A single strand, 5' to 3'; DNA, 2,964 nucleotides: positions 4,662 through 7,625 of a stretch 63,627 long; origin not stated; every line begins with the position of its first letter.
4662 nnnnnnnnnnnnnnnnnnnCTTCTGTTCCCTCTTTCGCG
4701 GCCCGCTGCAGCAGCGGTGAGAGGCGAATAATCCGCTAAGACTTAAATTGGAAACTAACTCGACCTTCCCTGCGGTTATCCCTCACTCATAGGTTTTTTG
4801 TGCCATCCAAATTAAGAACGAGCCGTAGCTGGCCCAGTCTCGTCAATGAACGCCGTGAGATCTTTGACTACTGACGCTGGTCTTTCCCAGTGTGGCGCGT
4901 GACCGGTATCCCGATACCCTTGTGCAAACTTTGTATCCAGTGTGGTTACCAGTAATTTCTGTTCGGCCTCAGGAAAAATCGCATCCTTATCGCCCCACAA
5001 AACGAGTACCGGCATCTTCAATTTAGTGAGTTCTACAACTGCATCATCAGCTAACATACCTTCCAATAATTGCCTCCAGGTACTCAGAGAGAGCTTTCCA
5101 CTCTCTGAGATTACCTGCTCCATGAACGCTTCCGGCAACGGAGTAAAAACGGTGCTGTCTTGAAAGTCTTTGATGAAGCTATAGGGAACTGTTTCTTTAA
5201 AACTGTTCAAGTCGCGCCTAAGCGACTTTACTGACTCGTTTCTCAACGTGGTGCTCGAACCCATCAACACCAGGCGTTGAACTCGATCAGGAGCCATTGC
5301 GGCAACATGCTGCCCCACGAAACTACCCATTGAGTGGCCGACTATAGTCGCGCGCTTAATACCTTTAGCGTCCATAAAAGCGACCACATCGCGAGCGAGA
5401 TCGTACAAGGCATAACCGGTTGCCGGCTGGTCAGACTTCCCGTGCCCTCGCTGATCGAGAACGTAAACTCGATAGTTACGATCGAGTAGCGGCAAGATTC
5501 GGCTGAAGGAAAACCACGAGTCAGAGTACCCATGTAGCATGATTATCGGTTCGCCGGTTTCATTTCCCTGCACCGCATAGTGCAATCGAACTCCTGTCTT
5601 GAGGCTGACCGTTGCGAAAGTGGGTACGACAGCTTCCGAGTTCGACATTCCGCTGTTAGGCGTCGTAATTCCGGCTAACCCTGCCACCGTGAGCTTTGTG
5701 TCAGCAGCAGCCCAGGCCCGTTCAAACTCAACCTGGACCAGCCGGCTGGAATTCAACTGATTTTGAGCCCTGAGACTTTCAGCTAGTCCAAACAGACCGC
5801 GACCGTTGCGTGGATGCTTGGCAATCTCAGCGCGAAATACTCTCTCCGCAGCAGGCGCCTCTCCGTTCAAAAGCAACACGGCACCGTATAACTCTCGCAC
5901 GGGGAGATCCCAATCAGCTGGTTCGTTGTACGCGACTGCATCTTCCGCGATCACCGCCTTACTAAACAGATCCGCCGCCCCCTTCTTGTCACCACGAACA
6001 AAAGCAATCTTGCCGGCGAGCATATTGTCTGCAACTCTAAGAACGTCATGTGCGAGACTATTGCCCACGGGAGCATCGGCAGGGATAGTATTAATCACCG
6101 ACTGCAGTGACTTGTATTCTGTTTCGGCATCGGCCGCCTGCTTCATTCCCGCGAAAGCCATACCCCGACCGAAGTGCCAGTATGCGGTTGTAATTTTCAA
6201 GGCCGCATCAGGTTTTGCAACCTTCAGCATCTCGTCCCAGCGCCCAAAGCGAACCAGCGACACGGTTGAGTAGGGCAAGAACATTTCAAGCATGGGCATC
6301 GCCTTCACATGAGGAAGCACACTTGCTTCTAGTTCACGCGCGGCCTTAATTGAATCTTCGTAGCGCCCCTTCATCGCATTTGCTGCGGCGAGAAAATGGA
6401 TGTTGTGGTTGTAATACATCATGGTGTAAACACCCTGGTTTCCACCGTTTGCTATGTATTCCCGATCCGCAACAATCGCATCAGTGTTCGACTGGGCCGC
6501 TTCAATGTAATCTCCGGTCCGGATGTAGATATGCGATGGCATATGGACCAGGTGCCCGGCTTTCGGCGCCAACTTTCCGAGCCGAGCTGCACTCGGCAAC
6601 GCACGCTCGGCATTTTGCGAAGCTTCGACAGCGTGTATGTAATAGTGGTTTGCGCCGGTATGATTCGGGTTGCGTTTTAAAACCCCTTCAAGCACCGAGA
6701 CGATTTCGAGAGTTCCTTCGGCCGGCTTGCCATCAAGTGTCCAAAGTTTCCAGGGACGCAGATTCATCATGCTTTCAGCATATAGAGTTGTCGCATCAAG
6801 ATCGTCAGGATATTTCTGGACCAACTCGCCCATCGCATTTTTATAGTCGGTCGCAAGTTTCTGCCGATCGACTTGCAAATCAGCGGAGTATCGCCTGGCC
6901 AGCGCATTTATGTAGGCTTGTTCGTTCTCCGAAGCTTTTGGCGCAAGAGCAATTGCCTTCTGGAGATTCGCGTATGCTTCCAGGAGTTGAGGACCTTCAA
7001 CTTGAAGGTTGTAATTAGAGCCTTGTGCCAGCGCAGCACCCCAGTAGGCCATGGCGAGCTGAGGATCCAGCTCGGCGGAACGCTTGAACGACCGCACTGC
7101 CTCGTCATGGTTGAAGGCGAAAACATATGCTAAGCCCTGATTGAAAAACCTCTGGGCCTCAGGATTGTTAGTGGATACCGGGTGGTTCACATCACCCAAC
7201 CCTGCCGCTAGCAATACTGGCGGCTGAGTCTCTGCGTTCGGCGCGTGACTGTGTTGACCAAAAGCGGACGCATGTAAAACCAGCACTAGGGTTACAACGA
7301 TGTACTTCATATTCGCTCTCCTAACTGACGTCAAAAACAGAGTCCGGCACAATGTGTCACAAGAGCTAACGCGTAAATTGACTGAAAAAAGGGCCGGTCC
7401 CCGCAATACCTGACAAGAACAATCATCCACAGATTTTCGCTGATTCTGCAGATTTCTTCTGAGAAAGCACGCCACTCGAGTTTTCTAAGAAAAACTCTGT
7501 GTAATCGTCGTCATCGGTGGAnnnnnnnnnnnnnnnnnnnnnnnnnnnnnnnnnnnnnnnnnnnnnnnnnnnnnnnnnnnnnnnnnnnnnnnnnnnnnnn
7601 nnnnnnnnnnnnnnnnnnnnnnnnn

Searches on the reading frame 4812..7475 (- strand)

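Call 50: search_protein_families(library=pfam, proteins=[window:4812-7475:-], max_evalue=0.0001)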
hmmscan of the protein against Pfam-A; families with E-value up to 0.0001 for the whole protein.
window:4812-7475:- (887 aa): 3 families
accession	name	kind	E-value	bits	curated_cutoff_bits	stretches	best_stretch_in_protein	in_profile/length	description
PF00561.26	Abhydrolase_1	-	5e-36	125.1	25.8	1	643-866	2-245/245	alpha/beta hydrolase fold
PF12697.13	Abhydrolase_6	-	1.2e-23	85.3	26.3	1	644-870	1-215/217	Alpha/beta hydrolase family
PF12146.15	Hydrolase_4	-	1.2e-22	80.8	27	1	644-864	7-237/239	Serine aminopeptidase, S33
